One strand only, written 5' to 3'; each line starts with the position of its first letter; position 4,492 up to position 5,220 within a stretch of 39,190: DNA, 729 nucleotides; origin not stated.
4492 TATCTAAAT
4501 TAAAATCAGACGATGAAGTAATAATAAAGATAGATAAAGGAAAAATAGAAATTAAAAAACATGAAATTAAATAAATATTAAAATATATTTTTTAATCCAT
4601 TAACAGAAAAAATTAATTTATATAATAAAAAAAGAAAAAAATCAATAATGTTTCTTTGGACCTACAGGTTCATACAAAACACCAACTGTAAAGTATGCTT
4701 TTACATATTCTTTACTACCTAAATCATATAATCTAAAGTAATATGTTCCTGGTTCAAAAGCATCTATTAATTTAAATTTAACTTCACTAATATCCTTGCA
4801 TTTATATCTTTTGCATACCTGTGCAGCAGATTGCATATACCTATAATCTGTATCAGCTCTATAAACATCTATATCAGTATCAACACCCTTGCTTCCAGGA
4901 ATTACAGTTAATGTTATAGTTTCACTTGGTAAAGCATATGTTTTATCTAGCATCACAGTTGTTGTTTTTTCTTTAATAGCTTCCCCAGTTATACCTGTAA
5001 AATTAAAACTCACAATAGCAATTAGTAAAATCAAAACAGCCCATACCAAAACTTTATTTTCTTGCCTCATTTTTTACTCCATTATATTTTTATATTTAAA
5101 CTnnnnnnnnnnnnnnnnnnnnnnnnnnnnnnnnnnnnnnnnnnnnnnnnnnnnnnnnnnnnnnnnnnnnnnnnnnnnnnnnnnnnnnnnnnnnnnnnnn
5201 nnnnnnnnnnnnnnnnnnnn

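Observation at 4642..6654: Leaderless operon: a 64-aa TM protein followed by four divergent paralogous signal-anchored small proteins of no recognisable family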

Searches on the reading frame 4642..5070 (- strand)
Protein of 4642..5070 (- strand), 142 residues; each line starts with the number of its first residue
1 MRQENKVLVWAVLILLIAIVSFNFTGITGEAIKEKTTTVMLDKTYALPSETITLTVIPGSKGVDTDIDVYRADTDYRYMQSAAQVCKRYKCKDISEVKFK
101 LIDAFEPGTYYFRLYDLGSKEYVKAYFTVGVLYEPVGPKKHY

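Call 4: search_protein_families(library=pfam, proteins=[window:4642-5070:-], max_evalue=10)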
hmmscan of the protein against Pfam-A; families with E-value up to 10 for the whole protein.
window:4642-5070:- (142 aa): 2 families
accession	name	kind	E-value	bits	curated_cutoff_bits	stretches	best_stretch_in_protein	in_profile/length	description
PF10787.14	YfmQ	-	0.063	13.4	22.9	1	31-94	61-118/133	Uncharacterised protein from bacillus cereus group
PF07790.16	Pilin_N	-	0.079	14.3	25.2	1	7-60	10-62/78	Archaeal Type IV pilin, N-terminal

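Call 5: search_protein_families(library=ncbifam, proteins=[window:4642-5070:-], max_evalue=10)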
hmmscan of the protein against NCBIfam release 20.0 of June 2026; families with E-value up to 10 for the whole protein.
window:4642-5070:- (142 aa): 0 families

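Call 6: find_homologous_proteins(query=window:4642-5070:-, max_evalue=0.01)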
Query window:4642-5070:- (142 aa): 9 proteins with E <= 0.01 among 27 candidates.
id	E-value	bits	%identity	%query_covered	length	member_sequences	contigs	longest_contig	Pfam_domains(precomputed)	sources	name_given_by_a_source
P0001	1.5e-88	312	100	100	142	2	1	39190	-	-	-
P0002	1.0e-77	276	87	100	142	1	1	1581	-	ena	-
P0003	7.1e-67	241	76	99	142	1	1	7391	-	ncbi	-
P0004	3.7e-66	239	75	100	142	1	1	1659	-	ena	-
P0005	1.1e-65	237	77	99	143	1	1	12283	-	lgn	-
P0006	8.5e-64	231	75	100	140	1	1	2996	-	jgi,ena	jgi:hypothetical protein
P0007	3.0e-63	230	74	100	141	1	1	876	-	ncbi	-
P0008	6.5e-52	193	64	99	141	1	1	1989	-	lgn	-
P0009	1.8e-8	52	36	82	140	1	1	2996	-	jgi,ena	jgi:hypothetical protein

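Call 9: find_encoding_contigs(protein=P0005, flank=8000, max_places=4)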
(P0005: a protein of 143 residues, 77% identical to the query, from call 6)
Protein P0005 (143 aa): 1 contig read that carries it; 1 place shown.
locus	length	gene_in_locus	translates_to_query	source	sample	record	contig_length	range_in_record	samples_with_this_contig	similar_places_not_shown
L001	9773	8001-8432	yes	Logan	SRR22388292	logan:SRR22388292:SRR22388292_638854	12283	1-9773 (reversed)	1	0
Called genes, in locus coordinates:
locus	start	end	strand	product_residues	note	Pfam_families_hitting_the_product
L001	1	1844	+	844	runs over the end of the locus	PF08757:CotH, PF05048:NosD, PF13229:Beta_helix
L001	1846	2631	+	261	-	PF09359:VTC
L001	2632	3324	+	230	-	PF16316:DUF4956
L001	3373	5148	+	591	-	PF00884:Sulfatase, PF01663:Phosphodiest, PF16347:SGSH_C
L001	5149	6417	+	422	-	PF02788:RuBisCO_large_N, PF00016:RuBisCO_large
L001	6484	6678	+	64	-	-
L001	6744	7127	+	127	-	-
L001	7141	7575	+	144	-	-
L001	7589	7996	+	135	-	-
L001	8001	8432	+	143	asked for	-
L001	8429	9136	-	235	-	PF01902:Diphthami_syn_2_N, PF28410:Diphthami_syn_2_C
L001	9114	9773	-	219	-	?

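Call 10: find_encoding_contigs(protein=P0003, flank=8000, max_places=4)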
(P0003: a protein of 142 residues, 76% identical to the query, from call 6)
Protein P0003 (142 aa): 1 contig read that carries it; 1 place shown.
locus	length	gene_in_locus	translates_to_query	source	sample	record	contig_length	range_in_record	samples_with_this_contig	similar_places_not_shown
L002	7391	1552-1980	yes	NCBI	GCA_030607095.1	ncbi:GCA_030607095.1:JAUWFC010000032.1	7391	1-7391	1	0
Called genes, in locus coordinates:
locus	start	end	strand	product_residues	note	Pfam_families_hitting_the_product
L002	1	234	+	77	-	?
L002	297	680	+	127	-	-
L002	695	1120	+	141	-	-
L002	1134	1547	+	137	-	-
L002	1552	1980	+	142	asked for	-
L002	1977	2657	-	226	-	PF01902:Diphthami_syn_2_N, PF28410:Diphthami_syn_2_C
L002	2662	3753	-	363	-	PF02222:ATP-grasp (weak), PF02655:ATP-grasp_3, PF02955:GSH-S_ATP, PF08443:RimK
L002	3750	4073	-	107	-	PF13650:Asp_protease_2, PF13975:gag-asp_proteas, PF05618:RimB-like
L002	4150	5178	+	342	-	PF01594:AI-2E_transport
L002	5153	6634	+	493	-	PF02885:Glycos_trans_3N, PF00591:Glycos_transf_3, PF07831:PYNP_C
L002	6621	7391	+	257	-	?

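Call 11: find_homologous_proteins(query=A2, max_evalue=0.01)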
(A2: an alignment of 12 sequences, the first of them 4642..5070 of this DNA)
Query A2 (12 sequences) (142 aa, profile of the alignment): 32 proteins with E <= 0.01 among 3748 candidates.
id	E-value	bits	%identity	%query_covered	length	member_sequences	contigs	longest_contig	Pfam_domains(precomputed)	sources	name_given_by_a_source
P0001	5.8e-68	245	100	100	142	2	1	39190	-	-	-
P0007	6.2e-68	245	74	100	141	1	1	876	-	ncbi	-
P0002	1.2e-67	244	87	100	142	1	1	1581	-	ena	-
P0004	7.5e-67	241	75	100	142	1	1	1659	-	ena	-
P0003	1.2e-65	237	76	99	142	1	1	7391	-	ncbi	-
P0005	4.9e-63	229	77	99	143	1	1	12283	-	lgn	-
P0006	2.7e-62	227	75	100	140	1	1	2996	-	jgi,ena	jgi:hypothetical protein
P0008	2.9e-61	223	64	99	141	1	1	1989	-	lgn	-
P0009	2.6e-44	168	36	82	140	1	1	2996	-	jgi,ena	jgi:hypothetical protein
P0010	2.8e-44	168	35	89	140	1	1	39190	-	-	-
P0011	5.2e-41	158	30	76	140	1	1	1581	-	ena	-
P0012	2.3e-38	149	33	89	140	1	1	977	-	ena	-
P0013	4.4e-38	148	32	91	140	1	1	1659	-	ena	-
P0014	7.8e-38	147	39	80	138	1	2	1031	-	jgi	jgi:hypothetical protein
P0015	1.4e-37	147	32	77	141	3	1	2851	-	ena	-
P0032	9.3e-5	40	59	19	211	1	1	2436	-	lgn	-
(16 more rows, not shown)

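Call 23: predict_structure(alignment_id=A3)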
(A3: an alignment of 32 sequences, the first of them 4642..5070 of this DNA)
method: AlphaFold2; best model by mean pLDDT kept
length: 142 residues; sequences in the alignment: 32
mean_pLDDT: 85.2   pTM: 0.67
mean pLDDT of the five models: 85.2, 84.1, 84.0, 83.1, 82.9
residues with pLDDT >= 90: 89; 70-90: 24; 50-70: 20; < 50: 9
segments of 3 or more residues with pLDDT < 50: 26-33
pLDDT, mean of each block of 10 residues (from residue 1): 77 84 53 73 95 96 96 94 91 96 92 96 96 60 51
secondary structure, 60 per line:
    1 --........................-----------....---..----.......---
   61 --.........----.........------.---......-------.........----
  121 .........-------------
elements in order: H3-26 E38-41 E51-57 E63-71 E76-84 E95-100 E108-116 E121-129

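Call 27: fold_search(model_id=the predicted structure, library=pdb)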
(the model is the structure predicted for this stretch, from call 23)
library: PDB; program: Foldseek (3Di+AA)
matches with E <= 10: 1807; with E <= 0.001: 9
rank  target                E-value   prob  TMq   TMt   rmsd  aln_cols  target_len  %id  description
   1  2p9r_A                7.7e-06  1.00  0.47  0.62   4.5       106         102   19  Human alpha2-macroglogulin is composed of multiple domains, as predicted by homology with complement component C3 (released 2007-08-21)
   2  2p9r_B                1.0e-05  1.00  0.45  0.62   4.6       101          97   19  Human alpha2-macroglogulin is composed of multiple domains, as predicted by homology with complement component C3 (released 2007-08-21)
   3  8uin_G                3.7e-04  1.00  0.48  0.12   4.3       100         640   13  Structure of the C3bBb-albicin complex (released 2024-05-08)
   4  8eok_G                4.6e-04  1.00  0.46  0.12   4.6        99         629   14  Structure of the C3bB proconvertase in complex with lufaxin and factor Xa (released 2023-08-30)
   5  7zgj_A                6.1e-04  1.00  0.49  0.12   4.5       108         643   14  Trypanosoma brucei gambiense ISG65 in complex with human complement component C3 (released 2023-04-05)
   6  5jpm_A                7.6e-04  1.00  0.49  0.13   4.1       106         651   21  Structure of the complex of human complement C4 with MASP-2 rebuilt using iMDFF (released 2016-08-10)
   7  9u60_E                7.6e-04  1.00  0.45  0.05   4.1       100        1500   18  C3 convertases zymogen C4b2 in loading state (released 2026-01-14)
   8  2win_A                8.5e-04  1.00  0.48  0.12   4.0       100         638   14  C3 convertase (C3bBb) stabilized by SCIN (released 2009-06-09)
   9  8uin_A                9.0e-04  1.00  0.47  0.12   4.2        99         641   15  Structure of the C3bBb-albicin complex (released 2024-05-08)
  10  8ovb_A                1.0e-03  1.00  0.48  0.12   4.3       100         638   13  Human Complement C3b in complex with Trypanosoma brucei ISG65. (released 2024-02-14)
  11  5gni_A                1.0e-03  1.00  0.47  0.36   4.0       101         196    9  The crystal structure of PECAM-1 IgL1-2 trans-homophilic dimer (released 2016-12-21)
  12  2xy2                  1.0e-03  1.00  0.41  0.32   4.7       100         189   15  CRYSTAL STRUCTURE OF NCAM2 IG1-2 (released 2011-02-23)
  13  8gul_A                1.0e-03  1.00  0.44  0.17   4.5       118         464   14  Chitin-active AA10 LPMO (GbpA) complexed with Cu(II) from Vibrio campbellii (released 2023-06-21)
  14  7tfo_J                1.1e-03  1.00  0.40  0.48   6.3       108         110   11  Cryo-EM structure of HIV-1 Env trimer BG505 SOSIP.664 in complex with CD4bs antibody Ab1573 (released 2022-01-26)
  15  8uh2_A                1.1e-03  1.00  0.50  0.13   3.9       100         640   13  Complex of C3b with the inhibitor albicin (released 2024-05-08)
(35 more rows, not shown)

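Call 28: search_solved_structures(query=A3, max_evalue=10)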
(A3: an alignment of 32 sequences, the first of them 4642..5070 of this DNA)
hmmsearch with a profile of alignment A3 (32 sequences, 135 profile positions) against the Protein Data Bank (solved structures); distinct sequences matched with E-value up to 10: 2.
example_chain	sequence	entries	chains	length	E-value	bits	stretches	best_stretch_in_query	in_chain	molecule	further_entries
2r5x_A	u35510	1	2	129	0.085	16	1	95-132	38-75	Uncharacterized conserved protein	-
7c8p_A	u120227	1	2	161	1.1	12.4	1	42-128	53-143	Outer capsid protein VP4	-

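Call 29: find_related_loci(query=A3, collection=genome_contigs, flank=6000)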
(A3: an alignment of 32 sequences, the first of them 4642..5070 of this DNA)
Query A3 (142 aa) in genome_contigs; peptide patterns used: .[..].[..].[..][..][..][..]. (x = any residue, [..] = any of these).
70 stretches matched a pattern; 2 encode a relative of the query (tblastn E <= 1e-3); 2 distinct loci.
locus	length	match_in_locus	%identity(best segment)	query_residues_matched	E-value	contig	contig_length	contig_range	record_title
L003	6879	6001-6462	34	1-142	9e-22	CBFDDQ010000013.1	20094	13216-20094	MAG TPA_asm: Candidatus Woesearchaeota archaeon isolate SRR26215674_binner13_Refined_101 genome assembly, contig: ERZ250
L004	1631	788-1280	29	1-129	9e-19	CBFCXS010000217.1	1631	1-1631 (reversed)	MAG TPA_asm: Candidatus Woesearchaeota archaeon isolate SRR26215688_concoct_3 genome assembly, contig: ERZ25073478.17774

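Call 35: search_protein_representatives(alignment_id=A3)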
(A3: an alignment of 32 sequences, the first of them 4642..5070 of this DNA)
Query: 32 sequences, 135 profile positions. Proteins with E-value up to 0.001 (for the whole library): 406; up to 1e-10: 179; up to 1e-30: 13. The best 150 are listed.
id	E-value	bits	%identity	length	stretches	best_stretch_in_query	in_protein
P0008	2.3e-47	176.5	-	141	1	1-134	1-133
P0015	2.8e-46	173.0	-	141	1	1-134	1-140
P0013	3.6e-42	159.7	-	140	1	1-130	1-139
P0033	2.0e-40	154.0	-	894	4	26-124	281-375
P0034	6.6e-39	149.1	-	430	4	28-130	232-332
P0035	4.2e-37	143.3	-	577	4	21-119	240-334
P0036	3.2e-35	137.2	-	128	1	1-130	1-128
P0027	2.3e-34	134.4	-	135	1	5-132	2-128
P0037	3.0e-32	127.6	-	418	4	19-118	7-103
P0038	5.5e-32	126.7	-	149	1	1-132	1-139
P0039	1.5e-31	125.3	-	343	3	38-129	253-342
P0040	1.8e-31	125.0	-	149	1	1-130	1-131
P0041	2.1e-31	124.8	-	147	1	1-131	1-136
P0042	2.3e-30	121.5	-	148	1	1-131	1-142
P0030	8.4e-30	119.6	-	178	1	1-133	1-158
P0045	9.0e-28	113.1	-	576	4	22-123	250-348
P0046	1.7e-25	105.7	-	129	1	1-129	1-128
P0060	7.2e-23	97.2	-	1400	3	32-123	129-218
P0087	2.5e-19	85.8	-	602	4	26-130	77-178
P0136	2.8e-15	72.6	-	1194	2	22-130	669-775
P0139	3.8e-15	72.2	-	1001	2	39-132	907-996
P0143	4.1e-15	72.1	-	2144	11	36-115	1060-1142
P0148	1.1e-14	70.6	-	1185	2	39-132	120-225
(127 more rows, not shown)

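Call 36: search_protein_families(library=pfam, proteins=[P0033, P0034, P0035, P0045, P0060, P0087, P0136, P0139, P0148], max_evalue=0.01)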
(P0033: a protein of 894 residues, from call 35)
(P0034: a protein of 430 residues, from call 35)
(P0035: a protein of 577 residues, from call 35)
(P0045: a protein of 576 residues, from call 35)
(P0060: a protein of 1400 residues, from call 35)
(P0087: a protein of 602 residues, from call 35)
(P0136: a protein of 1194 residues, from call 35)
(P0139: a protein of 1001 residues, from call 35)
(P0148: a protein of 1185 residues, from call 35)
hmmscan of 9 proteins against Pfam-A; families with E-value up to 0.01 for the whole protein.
P0033 (894 aa): 4 families
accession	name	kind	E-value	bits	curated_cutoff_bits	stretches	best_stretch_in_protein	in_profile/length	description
PF20009.4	GEVED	-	8.8e-10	39.7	24.4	0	435-496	19-70/78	GEVED domain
PF05124.17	S_layer_C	-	1.9e-08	34.6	23.9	1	571-622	2-57/177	S-layer like family, outer domain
PF06283.17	ThuA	-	2.4e-05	25.1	33.4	0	269-358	89-174/209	Trehalose utilisation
PF24047.1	Tudor_krimper_1st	-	0.00038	21.3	27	0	136-167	37-68/91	Krimper first tudor domain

P0034 (430 aa): 3 families
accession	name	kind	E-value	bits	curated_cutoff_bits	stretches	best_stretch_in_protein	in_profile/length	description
PF20009.4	GEVED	-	4.8e-06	27.7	24.4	0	87-124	30-70/78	GEVED domain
PF01835.25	MG2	-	0.0043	17.8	32.8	0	398-424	64-91/96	MG2 domain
PF14326.11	DUF4384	-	0.0062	17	27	0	252-312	4-60/81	Domain of unknown function (DUF4384)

P0035 (577 aa): 2 families
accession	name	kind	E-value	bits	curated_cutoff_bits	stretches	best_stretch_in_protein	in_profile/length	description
PF07703.20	A2M_BRD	-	8.2e-08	33.1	22.7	0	259-381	6-126/140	Alpha-2-macroglobulin bait region domain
PF20009.4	GEVED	-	0.0082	17.4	24.4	0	522-548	30-58/78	GEVED domain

P0045 (576 aa): 2 families
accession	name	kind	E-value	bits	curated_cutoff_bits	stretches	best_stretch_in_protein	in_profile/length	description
PF19271.4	Nis1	-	0.00023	22.2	27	0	476-555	11-92/114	Nis1 family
PF20009.4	GEVED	-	0.0048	18.1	24.4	0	534-569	30-66/78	GEVED domain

P0060 (1400 aa): 2 families
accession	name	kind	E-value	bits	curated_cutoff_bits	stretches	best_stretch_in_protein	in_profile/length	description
PF00082.27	Peptidase_S8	-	4.1e-68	230.2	21.8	1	1010-1289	1-286/288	Subtilase family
PF05922.21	Inhibitor_I9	-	0.00019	22.5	21.2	1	917-989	14-81/82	Peptidase inhibitor I9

P0087 (602 aa): 2 families
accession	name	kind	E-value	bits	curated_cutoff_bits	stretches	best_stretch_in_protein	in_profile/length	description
PF15418.12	DUF4625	-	0.00081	20.1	27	0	562-599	93-130/131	Domain of unknown function (DUF4625)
PF14734.12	DUF4469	-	0.0043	17.4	22.6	0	241-265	63-87/101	Domain of unknown function (DUF4469) with IG-like fold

P0136 (1194 aa): 2 families
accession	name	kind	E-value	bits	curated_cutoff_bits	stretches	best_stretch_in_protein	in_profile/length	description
PF00754.31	F5_F8_type_C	-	1.1e-19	71.3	28.2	2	1069-1182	3-124/127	F5/8 type C domain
PF22633.2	F5_F8_type_C_2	-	2.8e-14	53.9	27.8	2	887-972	4-91/91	NedA-like, galactose-binding domain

P0139 (1001 aa): 0 families

P0148 (1185 aa): 3 families
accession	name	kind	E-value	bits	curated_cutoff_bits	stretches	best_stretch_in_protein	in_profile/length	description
PF00404.24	Dockerin_1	-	9.8e-20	71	22.9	2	303-357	1-55/57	Dockerin type I domain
PF01364.23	Peptidase_C25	-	2e-12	47.5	23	1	674-891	103-374/374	Peptidase family C25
PF08308.17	PEGA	-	2.9e-10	40.3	20.8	1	1114-1180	2-67/71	PEGA domain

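Call 50: search_protein_families(library=pfam, alignment_id=A5, max_evalue=0.01)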
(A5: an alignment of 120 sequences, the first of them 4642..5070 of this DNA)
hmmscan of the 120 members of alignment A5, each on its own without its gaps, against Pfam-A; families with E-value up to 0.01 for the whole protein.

A. member 1, window:4642-5070:- (142 aa): 0 families

B. families by the number of members that match (of 120 scanned): 9 families
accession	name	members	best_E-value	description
PF07790.16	Pilin_N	2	0.0051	Archaeal Type IV pilin, N-terminal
PF13623.11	SurA_N_2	1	0.00058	SurA-like N-terminal domain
PF16723.11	DUF5065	1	0.0012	Domain of unknown function (DUF5065)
PF10989.13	DUF2808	1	0.0024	Protein of unknown function (DUF2808)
PF02683.22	DsbD_TM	1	0.0033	Cytochrome C biogenesis protein transmembrane domain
PF17766.7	fn3_6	1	0.0044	Fibronectin type-III domain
PF06480.20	FtsH_ext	1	0.0058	FtsH Extracellular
PF04571.19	Lipin_N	1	0.008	lipin, N-terminal conserved region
PF04151.21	PPC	1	0.009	Bacterial pre-peptidase C-terminal domain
